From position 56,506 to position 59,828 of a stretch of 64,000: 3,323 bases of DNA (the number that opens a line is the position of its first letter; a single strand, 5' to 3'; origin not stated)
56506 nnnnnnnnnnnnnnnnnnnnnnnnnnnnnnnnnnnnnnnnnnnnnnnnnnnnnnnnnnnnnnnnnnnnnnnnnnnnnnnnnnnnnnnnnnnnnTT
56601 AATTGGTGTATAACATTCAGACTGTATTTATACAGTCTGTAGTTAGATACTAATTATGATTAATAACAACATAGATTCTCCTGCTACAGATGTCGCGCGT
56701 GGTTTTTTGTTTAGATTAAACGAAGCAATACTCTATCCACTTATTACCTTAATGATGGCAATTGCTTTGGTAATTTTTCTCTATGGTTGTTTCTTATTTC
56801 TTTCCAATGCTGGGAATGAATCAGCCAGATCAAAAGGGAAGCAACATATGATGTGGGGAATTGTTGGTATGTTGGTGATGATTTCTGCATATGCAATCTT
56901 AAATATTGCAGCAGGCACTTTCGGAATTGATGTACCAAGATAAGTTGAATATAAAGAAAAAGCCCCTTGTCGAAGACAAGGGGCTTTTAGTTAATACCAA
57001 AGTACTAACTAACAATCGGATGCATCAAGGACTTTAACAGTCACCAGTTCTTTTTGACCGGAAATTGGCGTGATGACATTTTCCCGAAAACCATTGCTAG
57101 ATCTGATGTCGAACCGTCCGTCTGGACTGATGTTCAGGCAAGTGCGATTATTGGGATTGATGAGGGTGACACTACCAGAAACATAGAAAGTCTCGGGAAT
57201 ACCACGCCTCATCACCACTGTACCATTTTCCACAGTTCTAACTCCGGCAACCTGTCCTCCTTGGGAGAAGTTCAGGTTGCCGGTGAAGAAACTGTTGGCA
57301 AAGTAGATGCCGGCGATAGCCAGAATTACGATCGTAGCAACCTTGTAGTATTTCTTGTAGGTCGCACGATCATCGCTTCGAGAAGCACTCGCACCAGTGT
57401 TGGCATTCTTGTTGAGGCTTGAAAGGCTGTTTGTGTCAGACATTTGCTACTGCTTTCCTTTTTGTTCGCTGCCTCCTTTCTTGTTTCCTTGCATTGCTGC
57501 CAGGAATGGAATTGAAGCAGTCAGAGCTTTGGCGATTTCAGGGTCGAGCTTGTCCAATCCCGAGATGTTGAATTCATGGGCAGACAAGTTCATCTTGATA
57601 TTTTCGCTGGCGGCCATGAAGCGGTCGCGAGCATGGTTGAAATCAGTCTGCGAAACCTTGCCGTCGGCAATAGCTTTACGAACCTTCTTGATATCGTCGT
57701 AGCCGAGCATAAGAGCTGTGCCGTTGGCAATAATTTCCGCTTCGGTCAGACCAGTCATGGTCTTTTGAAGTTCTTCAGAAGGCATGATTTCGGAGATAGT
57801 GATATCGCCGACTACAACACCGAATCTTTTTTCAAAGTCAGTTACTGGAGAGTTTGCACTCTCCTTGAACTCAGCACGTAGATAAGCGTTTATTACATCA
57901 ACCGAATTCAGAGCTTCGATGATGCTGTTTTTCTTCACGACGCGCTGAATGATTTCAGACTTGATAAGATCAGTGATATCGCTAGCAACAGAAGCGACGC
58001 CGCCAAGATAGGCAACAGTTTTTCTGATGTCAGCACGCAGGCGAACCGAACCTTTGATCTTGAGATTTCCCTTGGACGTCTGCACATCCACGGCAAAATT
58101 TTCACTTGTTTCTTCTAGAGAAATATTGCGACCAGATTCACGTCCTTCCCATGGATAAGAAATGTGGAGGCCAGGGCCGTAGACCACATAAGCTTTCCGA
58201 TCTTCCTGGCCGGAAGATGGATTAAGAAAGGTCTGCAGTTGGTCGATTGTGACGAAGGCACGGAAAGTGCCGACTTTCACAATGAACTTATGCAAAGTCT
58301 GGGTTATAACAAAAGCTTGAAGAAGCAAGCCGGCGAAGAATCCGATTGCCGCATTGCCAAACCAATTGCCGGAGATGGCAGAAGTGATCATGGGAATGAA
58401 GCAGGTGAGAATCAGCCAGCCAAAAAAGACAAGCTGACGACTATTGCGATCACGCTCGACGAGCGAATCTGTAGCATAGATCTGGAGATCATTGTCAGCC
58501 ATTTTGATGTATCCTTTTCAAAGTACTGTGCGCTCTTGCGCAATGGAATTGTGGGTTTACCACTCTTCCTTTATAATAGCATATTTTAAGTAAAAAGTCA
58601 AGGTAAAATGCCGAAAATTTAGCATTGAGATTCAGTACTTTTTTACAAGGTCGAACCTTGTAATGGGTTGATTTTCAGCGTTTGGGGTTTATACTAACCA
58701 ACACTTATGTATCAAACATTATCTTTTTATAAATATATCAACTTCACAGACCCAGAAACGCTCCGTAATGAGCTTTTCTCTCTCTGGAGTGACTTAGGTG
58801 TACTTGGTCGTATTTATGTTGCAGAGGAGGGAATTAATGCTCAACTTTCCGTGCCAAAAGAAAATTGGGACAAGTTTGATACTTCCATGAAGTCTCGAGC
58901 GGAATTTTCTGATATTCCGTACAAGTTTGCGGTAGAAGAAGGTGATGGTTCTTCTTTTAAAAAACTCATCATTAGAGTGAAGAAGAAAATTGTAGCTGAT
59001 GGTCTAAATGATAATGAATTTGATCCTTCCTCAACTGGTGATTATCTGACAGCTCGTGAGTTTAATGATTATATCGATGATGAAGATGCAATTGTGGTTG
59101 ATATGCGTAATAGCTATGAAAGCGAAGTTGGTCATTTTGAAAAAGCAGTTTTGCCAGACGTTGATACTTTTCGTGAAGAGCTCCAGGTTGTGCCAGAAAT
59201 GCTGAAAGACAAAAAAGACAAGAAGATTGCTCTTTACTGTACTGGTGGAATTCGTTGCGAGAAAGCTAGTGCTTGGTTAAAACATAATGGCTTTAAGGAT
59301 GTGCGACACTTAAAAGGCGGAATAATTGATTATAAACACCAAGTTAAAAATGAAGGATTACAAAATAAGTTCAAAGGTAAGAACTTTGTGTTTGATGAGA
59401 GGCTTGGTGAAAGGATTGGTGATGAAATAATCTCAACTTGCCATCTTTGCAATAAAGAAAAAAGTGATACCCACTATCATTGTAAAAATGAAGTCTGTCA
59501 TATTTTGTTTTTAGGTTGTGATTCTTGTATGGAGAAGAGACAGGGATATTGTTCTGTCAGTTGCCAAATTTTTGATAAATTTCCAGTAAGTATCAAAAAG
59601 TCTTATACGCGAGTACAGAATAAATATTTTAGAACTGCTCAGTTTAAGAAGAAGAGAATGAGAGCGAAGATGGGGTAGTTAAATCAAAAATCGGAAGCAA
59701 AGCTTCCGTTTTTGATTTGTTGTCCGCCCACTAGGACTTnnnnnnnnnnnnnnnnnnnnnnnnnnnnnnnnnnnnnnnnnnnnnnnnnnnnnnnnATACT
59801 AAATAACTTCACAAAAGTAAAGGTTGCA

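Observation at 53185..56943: Tandem array of five paralogous small two-helix membrane proteins, candidate VirB2/TrbC-type pilins, with a methyltransferase and an orphan solute-binding protein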

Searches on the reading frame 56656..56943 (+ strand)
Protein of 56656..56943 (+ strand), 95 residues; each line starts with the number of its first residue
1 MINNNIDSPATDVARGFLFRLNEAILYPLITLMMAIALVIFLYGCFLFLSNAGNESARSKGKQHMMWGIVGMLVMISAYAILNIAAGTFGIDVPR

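Call 3: search_protein_families(library=pfam, proteins=[window:56656-56943:+], max_evalue=1)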
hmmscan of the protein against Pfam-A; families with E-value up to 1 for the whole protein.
window:56656-56943:+ (95 aa): 2 families
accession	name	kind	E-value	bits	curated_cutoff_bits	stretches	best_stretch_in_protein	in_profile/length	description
PF18895.5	T4SS_pilin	-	1e-06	29.2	26.6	1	25-83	12-69/71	Type IV secretion system pilin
PF05915.17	TMEM_230_134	-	0.22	12.1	26.8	1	34-85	50-102/119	Transmembrane proteins 230/134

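Call 4: search_protein_families(library=ncbifam, proteins=[window:56656-56943:+], max_evalue=1)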
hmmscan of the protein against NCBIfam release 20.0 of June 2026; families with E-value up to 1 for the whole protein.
window:56656-56943:+ (95 aa): 2 families
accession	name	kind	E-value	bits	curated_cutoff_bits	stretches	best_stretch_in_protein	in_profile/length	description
NF045849.1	ICE_MMCAP2_0565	equivalog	1.5e-08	34.2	40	1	25-88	16-79/80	Mbov_0395 family pilin-like conjugal transfer protein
NF000278.1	SMR_qac_G2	exception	0.081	13.3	220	1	60-85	79-104/110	quaternary ammonium compound efflux SMR transporter QacG2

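Call 49: search_solved_structures(query=A3, max_evalue=10, show_alignments=2)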
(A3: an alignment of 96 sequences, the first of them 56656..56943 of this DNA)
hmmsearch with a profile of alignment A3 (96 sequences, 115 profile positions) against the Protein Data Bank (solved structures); distinct sequences matched with E-value up to 10: 1.
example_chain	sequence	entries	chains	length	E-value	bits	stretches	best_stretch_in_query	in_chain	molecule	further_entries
8v94_A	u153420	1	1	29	0.32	13.9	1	42-62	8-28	Designed apolar TM domain aITL_04927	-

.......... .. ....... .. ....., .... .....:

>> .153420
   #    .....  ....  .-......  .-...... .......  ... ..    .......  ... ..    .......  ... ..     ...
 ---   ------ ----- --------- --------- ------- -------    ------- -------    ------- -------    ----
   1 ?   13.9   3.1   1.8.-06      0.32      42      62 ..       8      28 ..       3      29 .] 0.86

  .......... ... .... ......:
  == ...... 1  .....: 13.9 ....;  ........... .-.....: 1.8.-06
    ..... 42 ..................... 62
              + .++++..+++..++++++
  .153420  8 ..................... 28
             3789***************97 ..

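Call 55: predict_structure(alignment_id=A3)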
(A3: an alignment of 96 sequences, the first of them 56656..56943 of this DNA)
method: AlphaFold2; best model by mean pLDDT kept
length: 95 residues; sequences in the alignment: 96
mean_pLDDT: 81.6   pTM: 0.57
mean pLDDT of the five models: 81.6, 80.3, 80.1, 76.1, 75.7
residues with pLDDT >= 90: 36; 70-90: 43; 50-70: 11; < 50: 5
segments of 3 or more residues with pLDDT < 50: 1-5
pLDDT, mean of each block of 10 residues (from residue 1): 50 76 82 93 92 87 93 91 80 63
secondary structure, 60 per line:
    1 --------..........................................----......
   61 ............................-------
elements in order: H9-50 H55-88

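Call 58: fold_search(model_id=the predicted structure, library=pdb)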
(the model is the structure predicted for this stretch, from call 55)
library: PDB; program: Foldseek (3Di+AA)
matches with E <= 10: 199; with E <= 0.001: 0
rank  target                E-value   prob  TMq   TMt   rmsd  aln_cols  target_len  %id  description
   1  9vub_C                8.7e-01  0.96  0.64  0.18   2.5        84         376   14  channel C complex with 3 (released 2026-03-11)
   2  6s1k_E                1.2e+00  0.96  0.69  0.65   2.9        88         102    8  E. coli Core Signaling Unit, carrying QQQQ receptor mutation (released 2020-01-22)
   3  9vub_A                1.2e+00  0.85  0.56  0.15   6.6        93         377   13  channel C complex with 3 (released 2026-03-11)
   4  2ch7_A                1.5e+00  0.89  0.67  0.23   3.4        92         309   14  Crystal structure of the cytoplasmic domain of a bacterial chemoreceptor from Thermotoga maritima (released 2006-04-18)
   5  4tll_A                2.0e+00  0.35  0.47  0.07   9.6       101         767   15  Crystal structure of GluN1/GluN2B NMDA receptor, structure 1 (released 2014-07-02)
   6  7c7e                  2.0e+00  0.28  0.37  0.25  13.1       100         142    8  Crystal structure of C terminal domain of Escherichia coli DgoR (released 2021-01-20)
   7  7p3r_B                2.3e+00  0.87  0.65  0.20   2.6        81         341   16  Helical structure of the toxin MakA from Vibrio cholera (released 2022-02-23)
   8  2ch7_B                2.3e+00  0.82  0.68  0.24   3.8        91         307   10  Crystal structure of the cytoplasmic domain of a bacterial chemoreceptor from Thermotoga maritima (released 2006-04-18)
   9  9qgy_G                2.3e+00  0.38  0.44  0.16   5.4        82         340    8  Structure of the YbjP lipoprotein bound to the MacAB-TolC tripartite efflux pump (released 2026-03-25)
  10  7aqq_K                2.6e+00  0.66  0.41  0.44  11.9        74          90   11  Cryo-EM structure of Arabidopsis thaliana Complex-I (membrane core) (released 2021-12-08)
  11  8w1e_G                2.6e+00  0.33  0.42  0.27   4.6        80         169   16  Crystal Structure of DPS-like protein PA4880 from Pseudomonas aeruginosa (dodecamer) (released 2024-05-29)
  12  5ie9_A                2.6e+00  0.10  0.29  0.29  13.9        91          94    9  Crystal structure of the Bacillus-conserved MazG protein, a nucleotide pyrophosphohydrolase (released 2016-03-30)
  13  1qu7_B                2.9e+00  0.80  0.69  0.32   3.0        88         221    8  FOUR HELICAL-BUNDLE STRUCTURE OF THE CYTOPLASMIC DOMAIN OF A SERINE CHEMOTAXIS RECEPTOR (released 2000-07-12)
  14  3zx6_A                2.9e+00  0.77  0.65  0.23   3.2        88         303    7  Structure of Hamp(AF1503)-Tsr fusion - Hamp (A291V) mutant (released 2012-02-29)
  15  5ie9_C                2.9e+00  0.10  0.30  0.30  13.9        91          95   10  Crystal structure of the Bacillus-conserved MazG protein, a nucleotide pyrophosphohydrolase (released 2016-03-30)
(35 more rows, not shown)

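Call 73: search_protein_representatives(alignment_id=A3)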
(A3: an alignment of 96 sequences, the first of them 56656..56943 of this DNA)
Query: 96 sequences, 115 profile positions. Proteins with E-value up to 0.001 (for the whole library): 36284; up to 1e-10: 6554; up to 1e-30: 86. The best 150 are listed.
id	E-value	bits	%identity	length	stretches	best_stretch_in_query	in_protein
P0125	1.5e-51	189.1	-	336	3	28-113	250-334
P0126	2.2e-50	185.3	-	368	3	20-108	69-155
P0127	6.7e-50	183.8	-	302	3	23-112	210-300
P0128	5.3e-47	174.4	-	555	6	33-98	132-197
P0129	2.0e-44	166.1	-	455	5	26-94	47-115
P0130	2.4e-44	165.9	-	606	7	26-98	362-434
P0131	5.5e-44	164.7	-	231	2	26-105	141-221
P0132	7.0e-44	164.4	-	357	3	15-105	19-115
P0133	3.6e-43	162.1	-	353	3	28-108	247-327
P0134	5.0e-43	161.6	-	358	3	21-108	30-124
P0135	1.9e-41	156.5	-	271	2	35-110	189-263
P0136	4.7e-41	155.2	-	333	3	37-104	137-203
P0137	5.2e-41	155.1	-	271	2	29-108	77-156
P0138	1.7e-40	153.4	-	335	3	5-105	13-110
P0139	4.1e-40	152.2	-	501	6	47-97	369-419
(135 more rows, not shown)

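Call 74: search_protein_families(library=phrogs, proteins=[window:56656-56943:+], max_evalue=0.01)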
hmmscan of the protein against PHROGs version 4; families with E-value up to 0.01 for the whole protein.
window:56656-56943:+ (95 aa): 0 families

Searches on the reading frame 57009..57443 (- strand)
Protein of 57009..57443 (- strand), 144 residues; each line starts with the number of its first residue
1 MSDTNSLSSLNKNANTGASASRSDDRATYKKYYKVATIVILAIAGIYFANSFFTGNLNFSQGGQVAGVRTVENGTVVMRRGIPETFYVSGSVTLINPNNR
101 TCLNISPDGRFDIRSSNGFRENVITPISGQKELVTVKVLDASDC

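Call 3: search_protein_families(library=pfam, proteins=[window:57009-57443:-], max_evalue=1)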
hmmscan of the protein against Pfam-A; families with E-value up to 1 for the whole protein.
window:57009-57443:- (144 aa): 1 family
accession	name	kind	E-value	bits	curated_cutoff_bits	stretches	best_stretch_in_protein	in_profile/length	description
PF00122.25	E1-E2_ATPase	-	0.17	11.8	28.1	1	20-95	106-172/181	E1-E2 ATPase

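Call 4: search_protein_families(library=ncbifam, proteins=[window:57009-57443:-], max_evalue=1)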
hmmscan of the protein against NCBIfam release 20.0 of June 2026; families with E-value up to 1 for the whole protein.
window:57009-57443:- (144 aa): 0 families

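Call 74: search_protein_families(library=phrogs, proteins=[window:57009-57443:-], max_evalue=0.01)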
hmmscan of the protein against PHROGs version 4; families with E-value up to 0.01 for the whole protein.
window:57009-57443:- (144 aa): 0 families

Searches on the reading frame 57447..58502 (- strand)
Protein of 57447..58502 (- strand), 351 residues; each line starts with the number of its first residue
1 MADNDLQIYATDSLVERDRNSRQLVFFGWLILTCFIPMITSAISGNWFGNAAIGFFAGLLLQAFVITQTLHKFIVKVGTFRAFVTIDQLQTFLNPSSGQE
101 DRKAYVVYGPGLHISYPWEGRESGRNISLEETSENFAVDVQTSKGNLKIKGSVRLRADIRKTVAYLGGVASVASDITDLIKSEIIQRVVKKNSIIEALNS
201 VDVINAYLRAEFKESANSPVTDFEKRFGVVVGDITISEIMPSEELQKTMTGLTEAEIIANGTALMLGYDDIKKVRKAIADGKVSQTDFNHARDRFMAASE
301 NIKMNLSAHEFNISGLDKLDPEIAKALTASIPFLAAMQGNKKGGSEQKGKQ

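Call 3: search_protein_families(library=pfam, proteins=[window:57447-58502:-], max_evalue=1)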
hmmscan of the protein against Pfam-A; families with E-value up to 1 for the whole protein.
window:57447-58502:- (351 aa): 4 families
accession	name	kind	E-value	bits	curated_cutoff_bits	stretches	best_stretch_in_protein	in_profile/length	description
PF01145.31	Band_7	-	6.1e-09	36.6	23.6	1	98-259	15-165/176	SPFH domain / Band 7 family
PF04972.22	BON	-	0.13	13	27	1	134-173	20-59/69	BON domain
PF07377.18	DUF1493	-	0.18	12.9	21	1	173-252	5-82/108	Protein of unknown function (DUF1493)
PF14374.11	Ribos_L4_asso_C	-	0.24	11.9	27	0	173-192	12-31/77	60S ribosomal protein L4 C-terminal domain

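Call 4: search_protein_families(library=ncbifam, proteins=[window:57447-58502:-], max_evalue=1)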
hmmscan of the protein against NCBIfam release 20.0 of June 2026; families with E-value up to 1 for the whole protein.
window:57447-58502:- (351 aa): 1 family
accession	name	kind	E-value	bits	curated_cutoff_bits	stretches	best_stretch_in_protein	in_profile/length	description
NF045607.1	exo_Victor_syst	equivalog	0.074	13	35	1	35-70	36-68/82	XrtV sorting system accessory protein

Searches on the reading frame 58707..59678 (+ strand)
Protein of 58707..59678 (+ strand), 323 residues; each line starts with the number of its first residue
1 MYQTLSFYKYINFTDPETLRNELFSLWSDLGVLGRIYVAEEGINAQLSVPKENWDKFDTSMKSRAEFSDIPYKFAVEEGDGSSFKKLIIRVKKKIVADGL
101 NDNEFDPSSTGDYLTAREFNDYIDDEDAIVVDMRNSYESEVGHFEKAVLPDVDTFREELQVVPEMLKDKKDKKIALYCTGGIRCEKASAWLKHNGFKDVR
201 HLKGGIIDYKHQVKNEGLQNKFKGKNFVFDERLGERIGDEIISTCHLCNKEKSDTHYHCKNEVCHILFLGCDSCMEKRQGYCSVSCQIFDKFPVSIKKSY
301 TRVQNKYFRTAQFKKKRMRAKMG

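Call 8: search_protein_families(library=pfam, proteins=[window:58707-59678:+], max_evalue=0.01)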
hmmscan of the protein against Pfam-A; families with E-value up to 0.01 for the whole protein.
window:58707-59678:+ (323 aa): 4 families
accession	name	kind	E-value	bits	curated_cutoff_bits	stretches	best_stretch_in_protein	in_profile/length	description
PF17773.7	UPF0176_N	-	6.6e-26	91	26.2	1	2-95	1-92/92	UPF0176 acylphosphatase like domain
PF12368.13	Rhodanese_C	-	3.6e-17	62.9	26.9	1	223-287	1-66/66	Rhodanase C-terminal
PF00581.25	Rhodanese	-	2.3e-12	47.7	22.2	1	115-210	1-100/102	Rhodanese-like domain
PF10497.14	zf-4CXXC_R1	-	0.0046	17.5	22.7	1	242-281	6-46/99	Zinc-finger domain of monoamine-oxidase A repressor R1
